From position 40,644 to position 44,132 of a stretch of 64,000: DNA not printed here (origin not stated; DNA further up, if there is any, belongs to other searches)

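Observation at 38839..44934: Secreted thermonuclease + PhoD-like phosphatase + Oar-like TBDR + S1/P1 nuclease: candidate TonB-dependent extracellular nucleic-acid/phosphorus scavenging locus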

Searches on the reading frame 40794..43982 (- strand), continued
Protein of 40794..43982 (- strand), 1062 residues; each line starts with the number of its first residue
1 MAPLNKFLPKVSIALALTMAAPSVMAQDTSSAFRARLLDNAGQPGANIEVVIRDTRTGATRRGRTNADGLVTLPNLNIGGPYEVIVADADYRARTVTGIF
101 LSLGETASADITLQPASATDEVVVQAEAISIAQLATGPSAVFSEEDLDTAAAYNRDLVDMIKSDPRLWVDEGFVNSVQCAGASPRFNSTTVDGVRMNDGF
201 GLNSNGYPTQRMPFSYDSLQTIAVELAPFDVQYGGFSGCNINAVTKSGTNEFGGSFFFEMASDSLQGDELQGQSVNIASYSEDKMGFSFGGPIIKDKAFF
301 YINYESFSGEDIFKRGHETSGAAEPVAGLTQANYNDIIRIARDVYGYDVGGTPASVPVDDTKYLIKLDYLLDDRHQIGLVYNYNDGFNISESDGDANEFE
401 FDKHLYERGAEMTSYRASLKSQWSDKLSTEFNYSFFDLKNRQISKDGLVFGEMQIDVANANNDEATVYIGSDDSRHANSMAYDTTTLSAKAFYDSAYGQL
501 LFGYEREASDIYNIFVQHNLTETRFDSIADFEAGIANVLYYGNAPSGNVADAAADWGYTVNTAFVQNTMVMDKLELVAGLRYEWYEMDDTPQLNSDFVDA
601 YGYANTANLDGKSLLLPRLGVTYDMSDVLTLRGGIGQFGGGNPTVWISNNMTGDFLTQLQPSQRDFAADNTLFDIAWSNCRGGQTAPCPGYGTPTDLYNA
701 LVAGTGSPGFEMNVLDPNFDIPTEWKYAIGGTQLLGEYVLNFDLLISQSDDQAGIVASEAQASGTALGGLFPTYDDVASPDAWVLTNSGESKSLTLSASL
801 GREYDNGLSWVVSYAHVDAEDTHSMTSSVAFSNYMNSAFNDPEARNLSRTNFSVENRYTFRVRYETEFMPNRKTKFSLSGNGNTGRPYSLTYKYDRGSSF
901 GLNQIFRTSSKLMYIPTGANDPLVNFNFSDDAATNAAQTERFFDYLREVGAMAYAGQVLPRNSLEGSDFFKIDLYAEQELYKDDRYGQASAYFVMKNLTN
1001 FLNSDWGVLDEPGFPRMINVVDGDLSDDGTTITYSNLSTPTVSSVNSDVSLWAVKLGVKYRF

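Call 26: find_related_loci(query=A2, collection=genome_contigs, flank=10000)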
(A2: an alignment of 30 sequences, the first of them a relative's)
Query A2 (1062 aa) in genome_contigs; peptide patterns used: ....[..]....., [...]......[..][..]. (x = any residue, [..] = any of these).
599 stretches matched a pattern (row limit reached: there are more); 587 encode a relative of the query (tblastn E <= 1e-3); the best 80 are kept; 80 distinct loci.
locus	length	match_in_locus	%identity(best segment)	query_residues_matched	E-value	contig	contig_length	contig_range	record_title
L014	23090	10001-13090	45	26-1062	0e+0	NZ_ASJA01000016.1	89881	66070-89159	Euryhalocaulis caribicus strain JL2009 contig00016, whole genome shotgun sequence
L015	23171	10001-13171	45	1-1062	0e+0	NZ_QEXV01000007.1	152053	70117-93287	Marinicauda salina strain WD6-1 contig7, whole genome shotgun sequence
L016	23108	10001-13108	45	27-1062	0e+0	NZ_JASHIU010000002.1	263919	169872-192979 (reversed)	Oceanicaulis sp. MMSF_3324 NODE_2_length_263919_cov_35.802302, whole genome shotgun sequence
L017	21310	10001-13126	45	27-1062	0e+0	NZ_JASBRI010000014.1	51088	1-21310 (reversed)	MAG: Maricaulis sp. isolate BWSM_1 k141_580088, whole genome shotgun sequence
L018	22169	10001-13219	44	14-1062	0e+0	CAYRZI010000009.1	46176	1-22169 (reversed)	MAG TPA_asm: uncultured Woeseiaceae bacterium isolate SRP141376_co4_177 genome assembly, contig: NODE_1396_length_46176_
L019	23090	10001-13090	44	27-1062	0e+0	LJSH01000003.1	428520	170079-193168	MAG: Oceanicaulis sp. HLUCCA04 ITZX_scaf_56, whole genome shotgun sequence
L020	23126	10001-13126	46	23-1062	0e+0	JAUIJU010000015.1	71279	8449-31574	MAG: Gammaproteobacteria bacterium isolate Co_bin.328 NODE_3077_length_71279_cov_1.456684, whole genome shotgun sequence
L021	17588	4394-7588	45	13-1062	0e+0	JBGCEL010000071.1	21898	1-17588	MAG: Gammaproteobacteria bacterium isolate SGMAG-48 contig71, whole genome shotgun sequence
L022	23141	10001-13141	44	24-1062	0e+0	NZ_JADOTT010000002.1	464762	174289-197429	Maricaulis parjimensis strain DSM 16078 NODE_2, whole genome shotgun sequence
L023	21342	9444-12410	44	14-1062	0e+0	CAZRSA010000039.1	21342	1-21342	MAG TPA_asm: uncultured Woeseiaceae bacterium isolate binchicken_co17_115 genome assembly, contig: NODE_6277_length_2134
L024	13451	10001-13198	44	13-1062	0e+0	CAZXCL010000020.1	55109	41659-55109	MAG TPA_asm: uncultured Gammaproteobacteria bacterium isolate SRP268394_co1_214 genome assembly, contig: NODE_892_length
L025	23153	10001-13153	44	1-1062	0e+0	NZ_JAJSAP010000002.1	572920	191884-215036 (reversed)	Microbulbifer sediminum strain TT37 NODE_2_length_572920_cov_243.235932, whole genome shotgun sequence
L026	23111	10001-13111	44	11-1062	0e+0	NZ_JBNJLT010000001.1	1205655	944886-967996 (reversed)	Marinimicrobium sp. ARAG 43.8 NODE_1_length_1205655_cov_126.772940, whole genome shotgun sequence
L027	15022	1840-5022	43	4-1062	0e+0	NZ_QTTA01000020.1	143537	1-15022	Brevundimonas halotolerans strain MCS24 NODE_5, whole genome shotgun sequence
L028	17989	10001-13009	43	2-1062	0e+0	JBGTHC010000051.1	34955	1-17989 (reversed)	MAG: Woeseiaceae bacterium isolate JTS-RE23 k141_3218167, whole genome shotgun sequence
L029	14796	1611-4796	43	4-1062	0e+0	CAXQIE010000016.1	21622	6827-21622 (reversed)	MAG: Neptunomonas phycophila isolate 3um_A1Z0718_2.44 genome assembly, contig: k127_866203, whole genome shotgun sequenc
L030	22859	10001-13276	42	3-1062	0e+0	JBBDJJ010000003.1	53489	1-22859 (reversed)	MAG: Woeseia sp. isolate LejiaA_59_31 Lejia_A_1069_length_53489_cov_19, whole genome shotgun sequence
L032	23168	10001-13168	43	25-1062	0e+0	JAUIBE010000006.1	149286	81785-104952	MAG: Gammaproteobacteria bacterium isolate 6_bin.25 NODE_205_length_149286_cov_5.125282, whole genome shotgun sequence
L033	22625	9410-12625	42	12-1062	0e+0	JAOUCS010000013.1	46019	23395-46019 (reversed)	MAG: Lysobacterales bacterium isolate 24_Oct_SF_Bin28 24_Oct_SF_Bin28_scaffold_41_c1, whole genome shotgun sequence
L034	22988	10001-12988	43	4-1062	0e+0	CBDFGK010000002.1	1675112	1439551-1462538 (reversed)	MAG: Halieaceae bacterium isolate fd9141fe-22cf-4887-b29a-07f7446957af genome assembly, contig: contig_2, whole genome s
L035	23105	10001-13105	43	6-1062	0e+0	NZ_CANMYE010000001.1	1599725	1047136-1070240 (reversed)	Uncultured Pseudoteredinibacter sp. isolate 4-665-3Z.fasta NODE_1, whole genome shotgun sequence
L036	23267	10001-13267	42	9-1062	0e+0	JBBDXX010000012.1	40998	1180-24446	MAG: Steroidobacteraceae bacterium isolate LejiaD_66_173 Lejia_D_1583_length_40998_cov_111, whole genome shotgun sequenc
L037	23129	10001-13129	43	4-1062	0e+0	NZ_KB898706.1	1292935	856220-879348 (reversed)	Gilvimarinus chinensis DSM 19667 D568DRAFT_scaffold00001.1, whole genome shotgun sequence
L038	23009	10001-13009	43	26-1062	0e+0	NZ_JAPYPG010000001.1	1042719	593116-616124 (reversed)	MAG: Henriciella sp. isolate PW1.maxbin2.187 PW1_2_length_1042719_cov_16.258658, whole genome shotgun sequence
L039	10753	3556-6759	42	25-1062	0e+0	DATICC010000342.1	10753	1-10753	MAG TPA_asm: Woeseiaceae bacterium isolate SMAG_U16306 k141_1211935, whole genome shotgun sequence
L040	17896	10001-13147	43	4-1062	0e+0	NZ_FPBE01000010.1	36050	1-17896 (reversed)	Idiomarina abyssalis strain KMM 227, whole genome shotgun sequence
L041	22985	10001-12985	42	11-1062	0e+0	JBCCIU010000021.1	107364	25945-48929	MAG: Pseudomonadota bacterium isolate P01_B01_bin.98 k141_105500_length_107364_cov_33.3725, whole genome shotgun sequenc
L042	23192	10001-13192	42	4-1062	0e+0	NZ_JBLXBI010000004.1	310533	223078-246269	MAG: Idiomarina sp. isolate ES10-08 S10maxbin_out.026_metabat.1RE.5K@4, whole genome shotgun sequence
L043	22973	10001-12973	42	8-1062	0e+0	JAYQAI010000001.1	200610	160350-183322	MAG: Gammaproteobacteria bacterium isolate 139585_S186_vamb_bins.tsv.013 NODE_12_length_200610_cov_9.496557, whole genom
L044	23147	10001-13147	42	4-1062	0e+0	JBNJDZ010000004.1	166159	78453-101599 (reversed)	MAG: Pseudomonadota bacterium isolate Y23_30dBSe4.bin.144 NODE_7_length_166159_cov_33.197597, whole genome shotgun seque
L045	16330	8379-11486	43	12-1062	0e+0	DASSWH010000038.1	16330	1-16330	MAG TPA_asm: Pseudidiomarina sp. isolate SMAG_U617 k141_596519, whole genome shotgun sequence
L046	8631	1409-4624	42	27-1062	0e+0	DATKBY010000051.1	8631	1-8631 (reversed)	MAG TPA_asm: Steroidobacteraceae bacterium isolate SMAG_U14432 k141_2672385, whole genome shotgun sequence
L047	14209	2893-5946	42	12-1062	0e+0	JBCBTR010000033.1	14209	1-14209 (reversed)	MAG: Pseudomonadota bacterium isolate J06639_15 k141_597178_length_14209_cov_14.3280, whole genome shotgun sequence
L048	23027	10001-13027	42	14-1062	0e+0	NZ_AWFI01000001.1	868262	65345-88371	Hyphomonas sp. L-53-1-40 contig1, whole genome shotgun sequence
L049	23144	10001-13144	42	2-1062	0e+0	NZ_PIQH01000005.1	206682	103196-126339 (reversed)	Idiomarina tyrosinivorans strain CC-PW-9 contig5, whole genome shotgun sequence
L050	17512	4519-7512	43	7-1062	0e+0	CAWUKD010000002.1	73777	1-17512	MAG: uncultured Gammaproteobacteria bacterium isolate SRR17458637_binner23_1_1705322959 genome assembly, contig: ERZ2185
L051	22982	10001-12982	43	8-1062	0e+0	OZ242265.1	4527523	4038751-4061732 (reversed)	MAG: Gammaproteobacteria bacterium isolate e770b403-878d-4ab6-9ba2-f911db374a53 genome assembly, chromosome: 1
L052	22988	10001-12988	42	8-1062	0e+0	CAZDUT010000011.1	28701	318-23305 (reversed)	MAG TPA_asm: uncultured Alteromonas sp. isolate SRP321284_co1_40 genome assembly, contig: NODE_1863_length_28701_cov_5.1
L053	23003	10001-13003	43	26-1062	0e+0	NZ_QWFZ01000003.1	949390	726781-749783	Henriciella mobilis strain M65 M65_S3, whole genome shotgun sequence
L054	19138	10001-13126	43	12-1062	0e+0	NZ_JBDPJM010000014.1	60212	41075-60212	Rheinheimera fenheensis strain FR7-31 NODE_14_length_60212_cov_185.787096, whole genome shotgun sequence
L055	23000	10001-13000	43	5-1062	0e+0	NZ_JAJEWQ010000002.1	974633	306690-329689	Planctobacterium marinum strain K7 NODE_2_length_974633_cov_24.131255, whole genome shotgun sequence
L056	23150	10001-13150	42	4-1062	0e+0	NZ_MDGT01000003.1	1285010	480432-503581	Idiomarina sp. MD25a Contig_35, whole genome shotgun sequence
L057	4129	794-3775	42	11-1062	0e+0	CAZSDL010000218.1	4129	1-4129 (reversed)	MAG TPA_asm: uncultured Woeseiaceae bacterium isolate SRP072547_co1_311 genome assembly, contig: NODE_51557_length_4129_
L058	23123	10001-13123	43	27-1062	0e+0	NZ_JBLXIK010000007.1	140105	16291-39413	MAG: Maricaulis sp. isolate ET18-01 T18maxbin_out.020_metabat.1RE.5K@7, whole genome shotgun sequence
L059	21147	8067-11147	43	6-1062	0e+0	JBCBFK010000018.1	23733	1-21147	MAG: Pseudomonadota bacterium isolate J06613_1 NODE_18_length_23733_cov_16.722142, whole genome shotgun sequence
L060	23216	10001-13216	42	27-1062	0e+0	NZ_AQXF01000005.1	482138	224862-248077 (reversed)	Kordiimonas gwangyangensis DSM 19435 = JCM 12864 strain DSM 19435 B150DRAFT_scaffold_4.5_C, whole genome shotgun sequenc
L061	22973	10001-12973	42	26-1062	0e+0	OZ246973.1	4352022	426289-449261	MAG: Woeseiaceae bacterium isolate b23f494e-b508-4bf2-85c1-ed8b7ae4e92f genome assembly, chromosome: 1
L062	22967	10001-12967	43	29-1062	0e+0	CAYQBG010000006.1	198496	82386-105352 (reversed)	MAG TPA_asm: uncultured Hyphomonadaceae bacterium isolate SRP332253_co1_248 genome assembly, contig: NODE_28_length_1984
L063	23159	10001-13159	42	13-1062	0e+0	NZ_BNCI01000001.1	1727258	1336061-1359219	Kordiimonas sediminis strain KCTC 42590 sequence01, whole genome shotgun sequence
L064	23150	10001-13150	42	4-1062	0e+0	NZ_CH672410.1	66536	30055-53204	Idiomarina baltica OS145 scf_1099451322321, whole genome shotgun sequence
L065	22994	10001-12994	42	4-1062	0e+0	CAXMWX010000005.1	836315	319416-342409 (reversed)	MAG: Gammaproteobacteria bacterium isolate f2056530-3023-4fc6-a5f8-b9ce68973d47 genome assembly, contig: contig_5, whole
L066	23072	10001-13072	43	26-1062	0e+0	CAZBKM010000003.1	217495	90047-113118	MAG TPA_asm: uncultured Hyphomonadaceae bacterium isolate SRP332253_co1_276 genome assembly, contig: NODE_23_length_2174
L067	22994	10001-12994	42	4-1062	0e+0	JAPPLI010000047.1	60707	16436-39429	MAG: Gammaproteobacteria bacterium isolate RHO3_bin_19 NODE_1152_length_60707_cov_57.068918, whole genome shotgun sequen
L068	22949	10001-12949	42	14-1062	0e+0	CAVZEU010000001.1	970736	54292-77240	MAG: uncultured Gammaproteobacteria bacterium isolate MFD05684.bin.1.285 genome assembly, contig: contig_52589, whole ge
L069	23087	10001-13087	43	25-1062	0e+0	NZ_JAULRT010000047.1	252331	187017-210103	Gilvimarinus algae strain SDUM040014 k141_57, whole genome shotgun sequence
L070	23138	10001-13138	42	7-1062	0e+0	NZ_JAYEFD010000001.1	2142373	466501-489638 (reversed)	Microbulbifer magnicolonia strain GG15 GG15_ctg01, whole genome shotgun sequence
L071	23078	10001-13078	42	6-1062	0e+0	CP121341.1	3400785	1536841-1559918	MAG: Hyphomonadaceae bacterium isolate NCC532_bact_2922 chromosome, complete genome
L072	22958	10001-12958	42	14-1062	0e+0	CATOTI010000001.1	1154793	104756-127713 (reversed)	MAG: uncultured Pseudomonadales bacterium isolate 254b6bec-0341-4e80-916b-0cb87a73fd2a genome assembly, contig: contig_1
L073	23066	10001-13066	42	6-1062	0e+0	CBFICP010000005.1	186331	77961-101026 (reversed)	MAG: Henriciella sp. isolate Co_bin_457_strict genome assembly, contig: Co_bin_457_strict_c5, whole genome shotgun seque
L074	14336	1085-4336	41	5-1062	0e+0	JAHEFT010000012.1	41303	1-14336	MAG: Chromatiales bacterium isolate Ww344 NODE_1269_length_41303_cov_12.106988, whole genome shotgun sequence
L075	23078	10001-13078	42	6-1062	0e+0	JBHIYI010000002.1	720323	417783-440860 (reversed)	MAG: Henriciella sp. isolate MAG72 WDNA06_bin.14.orig_2, whole genome shotgun sequence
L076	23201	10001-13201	42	6-1062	0e+0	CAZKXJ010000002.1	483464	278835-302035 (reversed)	MAG TPA_asm: uncultured Hyphomonas sp. isolate binchicken_co290_4 genome assembly, contig: NODE_2_length_483464_cov_37.6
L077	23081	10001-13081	42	11-1062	0e+0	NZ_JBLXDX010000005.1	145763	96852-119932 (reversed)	MAG: Pseudidiomarina aestuarii isolate ES20-19 S20maxbin_out.060RE.5K@5, whole genome shotgun sequence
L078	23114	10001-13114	43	12-1062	0e+0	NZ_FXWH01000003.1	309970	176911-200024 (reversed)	Pseudidiomarina planktonica strain CGMCC 1.12458, whole genome shotgun sequence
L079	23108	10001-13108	42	4-1062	0e+0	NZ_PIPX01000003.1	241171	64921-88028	Pseudidiomarina homiensis strain PO-M2 contig3, whole genome shotgun sequence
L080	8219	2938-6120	41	25-1062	0e+0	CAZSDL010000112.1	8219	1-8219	MAG TPA_asm: uncultured Woeseiaceae bacterium isolate SRP072547_co1_311 genome assembly, contig: NODE_18113_length_8219_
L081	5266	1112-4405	41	3-1062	0e+0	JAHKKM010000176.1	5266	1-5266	MAG: Proteobacteria bacterium isolate CR_Sed_300A_bin.102 scaffold_6846, whole genome shotgun sequence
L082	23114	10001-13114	43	10-1062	0e+0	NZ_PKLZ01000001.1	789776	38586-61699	Kineobactrum sediminis strain F02 contig1, whole genome shotgun sequence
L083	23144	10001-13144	43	4-1062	0e+0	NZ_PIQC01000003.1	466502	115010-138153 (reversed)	Idiomarina ramblicola strain R22 contig3, whole genome shotgun sequence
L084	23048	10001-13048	43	23-1062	0e+0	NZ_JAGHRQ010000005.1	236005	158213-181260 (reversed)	Pseudidiomarina terrestris strain 1APP75-27a NODE_5_length_236005_cov_58.082623, whole genome shotgun sequence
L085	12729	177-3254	42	6-1062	0e+0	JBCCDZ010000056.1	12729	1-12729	MAG: Pseudomonadota bacterium isolate P01_A01_bin.96 k141_988382_length_12729_cov_15.0000, whole genome shotgun sequence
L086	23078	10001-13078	42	12-1062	0e+0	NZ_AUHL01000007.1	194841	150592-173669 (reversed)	Pseudidiomarina sediminum DSM 21906 G535DRAFT_scaffold00004.4_C, whole genome shotgun sequence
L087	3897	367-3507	42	1-1062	0e+0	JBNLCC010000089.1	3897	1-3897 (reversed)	MAG: Methylococcaceae bacterium isolate C2.bin.12.orig k141_963886, whole genome shotgun sequence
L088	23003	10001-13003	42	1-1062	0e+0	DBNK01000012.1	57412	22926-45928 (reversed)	MAG TPA_asm: Thalassolituus sp. UBA674 UBA674_contig_2861, whole genome shotgun sequence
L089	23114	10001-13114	42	12-1062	0e+0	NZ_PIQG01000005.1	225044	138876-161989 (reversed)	Pseudidiomarina taiwanensis strain PIT1 contig4, whole genome shotgun sequence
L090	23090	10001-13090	42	23-1062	0e+0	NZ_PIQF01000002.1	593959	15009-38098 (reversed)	Idiomarina seosinensis strain CL-SP19 contig2, whole genome shotgun sequence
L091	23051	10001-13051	42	23-1062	0e+0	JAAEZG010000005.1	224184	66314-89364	MAG: Gammaproteobacteria bacterium isolate P03SST1bin.20 NODE_37_length_224184_cov_35.4775, whole genome shotgun sequenc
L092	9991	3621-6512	43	13-1018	0e+0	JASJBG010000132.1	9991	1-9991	MAG: Woeseiaceae bacterium isolate MO_074.B2 MO_074.c_2416, whole genome shotgun sequence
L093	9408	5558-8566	41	3-1062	0e+0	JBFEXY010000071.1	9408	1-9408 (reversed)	MAG: Woeseiaceae bacterium isolate Mix_mud09.2021.07.33 k141_646835_length_9408_cov_24.5870, whole genome shotgun sequen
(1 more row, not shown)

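Call 34: search_protein_families(library=pfam, alignment_id=A3, max_evalue=0.00001)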
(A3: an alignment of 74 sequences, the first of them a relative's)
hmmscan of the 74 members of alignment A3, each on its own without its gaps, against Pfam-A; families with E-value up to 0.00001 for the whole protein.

A. member 1, L014:13247-13819:+ (190 aa): 2 families
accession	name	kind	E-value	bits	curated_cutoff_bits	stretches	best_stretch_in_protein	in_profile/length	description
PF01965.30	DJ-1_PfpI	-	7.8e-55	185.6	26.6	1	8-176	1-165/165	DJ-1/PfpI family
PF18011.7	Catalase_C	-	6.3e-09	36.1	24.6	1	6-124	1-116/150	C-terminal domain found in long catalases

B. families by the number of members that match (of 74 scanned): 61 families (the first 25 are shown)
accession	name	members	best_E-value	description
PF04371.20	PAD_porph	14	7.6e-104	Porphyromonas-type peptidyl-arginine deiminase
PF03553.21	Na_H_antiporter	8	1.5e-49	Na+/H+ antiporter family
PF13507.12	GATase_5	5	1.2e-109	CobB/CobQ-like glutamine amidotransferase domain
PF22689.1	FGAR-AT_PurM_N-like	5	2.2e-86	FGAR-AT PurM_N-like domain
PF02769.27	AIRS_C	5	5.8e-53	AIR synthase related protein, C-terminal domain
PF18076.6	FGAR-AT_N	5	8.7e-45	Formylglycinamide ribonucleotide amidotransferase N-terminal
PF18072.6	FGAR-AT_linker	5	4.9e-23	Formylglycinamide ribonucleotide amidotransferase linker domain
PF03606.21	DcuC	5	5e-10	C4-dicarboxylate anaerobic carrier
PF11892.13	PpnN_C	4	4.9e-53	Pyrimidine/purine nucleotide monophosphate nucleosidase, C-terminal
PF14793.11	DUF4478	4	7.2e-40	Pyrimidine/purine nucleotide 5'-monophosphate nucleosidases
PF02872.23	5_nucleotid_C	4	6.8e-27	5'-nucleotidase, C-terminal domain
PF03641.19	Lysine_decarbox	4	6.9e-26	Possible lysine decarboxylase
PF14437.12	MafB19-deam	3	1.6e-37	MafB19-like deaminase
PF00383.29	dCMP_cyt_deam_1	3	3.3e-31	Cytidine and deoxycytidylate deaminase zinc-binding region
PF03767.20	Acid_phosphat_B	3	3.3e-21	HAD superfamily, subfamily IIIB (Acid phosphatase)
PF02265.22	S1-P1_nuclease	2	9e-56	S1/P1 Nuclease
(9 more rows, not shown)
